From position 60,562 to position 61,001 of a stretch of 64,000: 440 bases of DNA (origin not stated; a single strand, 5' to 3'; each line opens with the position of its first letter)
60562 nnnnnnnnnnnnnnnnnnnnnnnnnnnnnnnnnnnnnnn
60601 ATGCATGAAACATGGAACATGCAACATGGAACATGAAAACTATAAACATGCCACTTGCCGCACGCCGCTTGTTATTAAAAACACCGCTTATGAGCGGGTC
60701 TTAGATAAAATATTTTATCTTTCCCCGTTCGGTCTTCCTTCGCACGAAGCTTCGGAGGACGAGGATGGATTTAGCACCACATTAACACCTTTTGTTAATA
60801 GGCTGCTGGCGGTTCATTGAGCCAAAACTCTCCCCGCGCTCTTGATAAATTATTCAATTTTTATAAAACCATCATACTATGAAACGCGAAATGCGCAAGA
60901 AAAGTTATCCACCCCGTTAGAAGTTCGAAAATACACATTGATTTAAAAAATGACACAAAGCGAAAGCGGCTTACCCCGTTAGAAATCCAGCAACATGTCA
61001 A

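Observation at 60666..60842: SAM-I riboswitch controlling metK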

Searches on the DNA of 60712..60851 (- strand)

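Call 46: build_rna_model(alignment_id=A2, structure=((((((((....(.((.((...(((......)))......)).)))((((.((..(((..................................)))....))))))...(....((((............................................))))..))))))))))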
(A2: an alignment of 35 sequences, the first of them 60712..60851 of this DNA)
Model R1 built from alignment A2 (35 sequences, 176 columns); structure: as given.
model positions 113; base pairs 30; branch points 2; effective number of sequences 2.64; information 0.59 bits per position. Calibrated on 0.2 Mb of random sequence (short: E-values are rough).
structure used (alignment columns):
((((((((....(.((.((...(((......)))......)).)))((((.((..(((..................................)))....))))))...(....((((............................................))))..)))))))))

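Call 47: search_with_rna_model(model_id=R1, sources=[window, L001, L002, L003, L004, L005, L006, L007, L008, L009, L010, L011, L012, L013, L014, L015, L016, L017, L018, L019, L020, L021, L022, L023, L024, L025, L026, L027, L028, L029, L030, L031, L032, L033, L034, L035, L036, L037, L038, L039, L040, L041, L042, L043, L044, L045, L046, L047, L048, L049, L050, L051, L052, L053, L054, L055, L056, L057, L058, L059, L060, L061, L062, L063, L064, L065, L066, L067, L068, L069, L070, L071, L072, L073, L074, L075, L076, L077, L078, L079, L080, L081, L084, L085], max_evalue=0.01, make_alignment=true)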
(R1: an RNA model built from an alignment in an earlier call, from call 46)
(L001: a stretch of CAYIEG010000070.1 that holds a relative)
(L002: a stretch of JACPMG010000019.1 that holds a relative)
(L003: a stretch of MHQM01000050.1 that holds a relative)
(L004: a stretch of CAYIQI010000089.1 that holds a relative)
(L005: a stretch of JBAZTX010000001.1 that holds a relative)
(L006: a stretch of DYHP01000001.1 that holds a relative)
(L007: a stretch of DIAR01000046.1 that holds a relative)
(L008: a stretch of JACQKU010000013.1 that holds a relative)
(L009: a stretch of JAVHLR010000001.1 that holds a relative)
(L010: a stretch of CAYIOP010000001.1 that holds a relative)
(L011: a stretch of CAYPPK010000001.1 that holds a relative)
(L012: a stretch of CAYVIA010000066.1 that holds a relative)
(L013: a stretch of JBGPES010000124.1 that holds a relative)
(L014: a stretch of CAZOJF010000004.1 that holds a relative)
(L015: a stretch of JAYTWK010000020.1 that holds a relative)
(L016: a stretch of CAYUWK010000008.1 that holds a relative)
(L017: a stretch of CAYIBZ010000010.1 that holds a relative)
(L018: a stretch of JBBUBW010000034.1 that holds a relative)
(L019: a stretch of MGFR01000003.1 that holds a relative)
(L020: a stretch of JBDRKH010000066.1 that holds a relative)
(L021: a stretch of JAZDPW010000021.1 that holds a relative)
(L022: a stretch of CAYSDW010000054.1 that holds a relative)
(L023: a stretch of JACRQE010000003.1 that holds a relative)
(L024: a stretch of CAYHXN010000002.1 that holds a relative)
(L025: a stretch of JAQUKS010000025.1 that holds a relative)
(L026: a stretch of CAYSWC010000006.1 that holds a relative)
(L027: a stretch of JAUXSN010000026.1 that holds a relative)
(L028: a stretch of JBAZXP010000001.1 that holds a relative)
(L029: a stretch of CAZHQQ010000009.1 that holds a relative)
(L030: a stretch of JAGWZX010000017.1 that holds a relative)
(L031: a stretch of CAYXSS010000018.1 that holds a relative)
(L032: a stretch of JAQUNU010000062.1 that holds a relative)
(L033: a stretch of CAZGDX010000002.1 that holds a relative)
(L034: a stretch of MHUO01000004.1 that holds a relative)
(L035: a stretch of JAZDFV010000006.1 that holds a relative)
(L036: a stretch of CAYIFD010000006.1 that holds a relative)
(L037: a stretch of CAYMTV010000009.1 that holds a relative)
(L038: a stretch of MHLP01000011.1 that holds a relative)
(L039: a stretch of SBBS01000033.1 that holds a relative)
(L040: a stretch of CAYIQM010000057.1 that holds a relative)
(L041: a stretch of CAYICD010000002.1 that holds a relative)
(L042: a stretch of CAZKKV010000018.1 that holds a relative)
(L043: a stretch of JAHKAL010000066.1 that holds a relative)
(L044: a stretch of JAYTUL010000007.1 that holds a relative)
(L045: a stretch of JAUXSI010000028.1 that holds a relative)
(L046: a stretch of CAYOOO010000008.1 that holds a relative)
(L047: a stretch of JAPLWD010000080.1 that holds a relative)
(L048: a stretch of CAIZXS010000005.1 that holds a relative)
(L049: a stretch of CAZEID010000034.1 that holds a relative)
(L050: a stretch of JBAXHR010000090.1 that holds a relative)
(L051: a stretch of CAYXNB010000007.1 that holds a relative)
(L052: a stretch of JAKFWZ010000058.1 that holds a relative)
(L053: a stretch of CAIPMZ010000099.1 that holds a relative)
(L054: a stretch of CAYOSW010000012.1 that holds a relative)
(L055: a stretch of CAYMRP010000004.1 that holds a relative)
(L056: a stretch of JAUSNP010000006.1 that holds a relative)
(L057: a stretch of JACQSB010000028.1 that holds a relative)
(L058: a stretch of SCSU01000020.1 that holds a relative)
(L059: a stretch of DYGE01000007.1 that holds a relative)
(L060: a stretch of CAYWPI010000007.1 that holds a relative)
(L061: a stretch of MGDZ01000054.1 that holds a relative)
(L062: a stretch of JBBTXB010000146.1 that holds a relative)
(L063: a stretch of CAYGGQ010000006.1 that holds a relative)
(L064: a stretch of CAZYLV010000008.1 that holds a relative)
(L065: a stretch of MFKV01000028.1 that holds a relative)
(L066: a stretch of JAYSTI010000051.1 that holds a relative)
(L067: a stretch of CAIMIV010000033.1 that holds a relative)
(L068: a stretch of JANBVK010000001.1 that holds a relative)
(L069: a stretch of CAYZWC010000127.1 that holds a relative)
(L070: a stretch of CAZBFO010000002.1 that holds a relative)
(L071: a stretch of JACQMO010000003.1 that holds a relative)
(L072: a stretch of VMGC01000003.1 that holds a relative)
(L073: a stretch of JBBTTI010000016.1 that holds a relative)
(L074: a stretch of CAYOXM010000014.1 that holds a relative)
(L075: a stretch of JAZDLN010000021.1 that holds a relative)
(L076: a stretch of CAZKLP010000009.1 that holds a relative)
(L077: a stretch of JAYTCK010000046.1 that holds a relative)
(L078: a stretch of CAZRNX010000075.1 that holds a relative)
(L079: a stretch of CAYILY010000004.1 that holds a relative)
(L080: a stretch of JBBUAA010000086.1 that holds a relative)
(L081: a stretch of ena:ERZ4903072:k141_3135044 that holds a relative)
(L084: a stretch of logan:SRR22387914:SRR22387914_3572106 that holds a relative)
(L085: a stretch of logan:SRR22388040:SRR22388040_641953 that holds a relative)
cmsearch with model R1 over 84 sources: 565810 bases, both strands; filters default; matches with E-value up to 0.01: 61.
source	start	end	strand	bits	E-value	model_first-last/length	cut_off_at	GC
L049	2837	2945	+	101.6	2.8e-28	1-113/113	no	0.58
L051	2824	2933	+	101.1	3.8e-28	1-113/113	no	0.48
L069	105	206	+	100.9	4.5e-28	1-113/113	no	0.48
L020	2823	2942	+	97.6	4.8e-27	1-113/113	no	0.41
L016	2784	2895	+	95.3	2.5e-26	1-113/113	no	0.46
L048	2659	2770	+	94.5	4.3e-26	1-113/113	no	0.49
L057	2759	2873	+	92.1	2.6e-25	1-113/113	no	0.53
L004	1473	1594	+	91.7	3.2e-25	1-113/113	no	0.48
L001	1230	1344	+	91.5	3.9e-25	1-113/113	no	0.59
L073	2811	2930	+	90.9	5.8e-25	1-113/113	no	0.57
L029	2760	2897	+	90.9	5.8e-25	1-113/113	no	0.46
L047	1891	2014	+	90.8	6.4e-25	1-113/113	no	0.4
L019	2887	2990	+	90.3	8.7e-25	1-113/113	no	0.54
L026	2751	2887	+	90.1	1.1e-24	1-113/113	no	0.47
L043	2438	2545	+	89.2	1.9e-24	1-113/113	no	0.46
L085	732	849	+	88.9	2.4e-24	1-113/113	no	0.42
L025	2810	2924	+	88.6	3.2e-24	1-113/113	no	0.55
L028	2855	2975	+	88.4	3.6e-24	1-113/113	no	0.47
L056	2799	2924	+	88.3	3.8e-24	1-113/113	no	0.49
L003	2791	2902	+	87.5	6.8e-24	1-113/113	no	0.54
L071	2858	2961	+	87.1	8.7e-24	1-113/113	no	0.62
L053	191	315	+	86.3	1.6e-23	1-113/113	no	0.52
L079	2802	2919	+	85.8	2.3e-23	1-113/113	no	0.53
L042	2510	2622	+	85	4e-23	1-113/113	no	0.42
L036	2841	2960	+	84.7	4.9e-23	1-113/113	no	0.43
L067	2776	2916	+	84.6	5.3e-23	1-113/113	no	0.52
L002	2621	2752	+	84.5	5.6e-23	1-113/113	no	0.51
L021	2833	2941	+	82.8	1.9e-22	1-113/113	no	0.55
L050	2609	2733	+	82.6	2.3e-22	1-113/113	no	0.51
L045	2785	2925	+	80.8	7.9e-22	1-113/113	no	0.52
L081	2819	2957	+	80.2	1.2e-21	1-113/113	no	0.45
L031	2735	2931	+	76.1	2.4e-20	1-113/113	no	0.5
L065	2761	2888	+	75.7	3.2e-20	1-113/113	no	0.55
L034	2788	2905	+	75.7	3.2e-20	1-113/113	no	0.43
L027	2809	2921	+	75.3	4.3e-20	1-113/113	no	0.52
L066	2779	2883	+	74.1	9.8e-20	1-113/113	no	0.52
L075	2578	2684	+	72.8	2.6e-19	1-113/113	no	0.56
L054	2852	2984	+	71.8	5e-19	1-113/113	no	0.52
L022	149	254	+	71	9.4e-19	1-113/113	no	0.54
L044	864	1096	+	69.9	2e-18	1-113/113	no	0.44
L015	1331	1447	+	69.9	2e-18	1-113/113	no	0.53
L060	2793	2893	+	65.8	3.9e-17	1-113/113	no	0.56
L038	2652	2859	+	63.7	1.7e-16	1-113/113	no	0.51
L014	1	97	+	63.5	2e-16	16-113/113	5'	0.48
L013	842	966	+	62.6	3.8e-16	1-113/113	no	0.53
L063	2803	2919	+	60.9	1.3e-15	1-113/113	no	0.55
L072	2783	2919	+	58.8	5.6e-15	1-113/113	no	0.47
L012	2625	2731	+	58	1e-14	1-113/113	no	0.59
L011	2794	2952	+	53.7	2.2e-13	1-113/113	no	0.55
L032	1602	1791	+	52.2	6.6e-13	1-113/113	no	0.53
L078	8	136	+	52.1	7e-13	1-113/113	no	0.59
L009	2647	2815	+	50.6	2e-12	1-113/113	no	0.57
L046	2838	2939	+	46.9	2.9e-11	1-113/113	no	0.51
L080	2759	2889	+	46.7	3.3e-11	1-113/113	no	0.53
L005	2724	2916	+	44.9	1.2e-10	1-113/113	no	0.56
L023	2698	2903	+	43.5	3.2e-10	1-113/113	no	0.62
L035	2729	2946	+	42.2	8.3e-10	1-113/113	no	0.58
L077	2780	2888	+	40.2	3.6e-09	1-113/113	no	0.51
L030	2795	2926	+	38.2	1.5e-08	1-113/113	no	0.55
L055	2820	2955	+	29.7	6.3e-06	1-113/113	no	0.54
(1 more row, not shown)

Alignment A4: 61 matches aligned to the model, 434 columns, each read 5' to 3' on its own strand. Consensus structure (alignment columns), stored with it:
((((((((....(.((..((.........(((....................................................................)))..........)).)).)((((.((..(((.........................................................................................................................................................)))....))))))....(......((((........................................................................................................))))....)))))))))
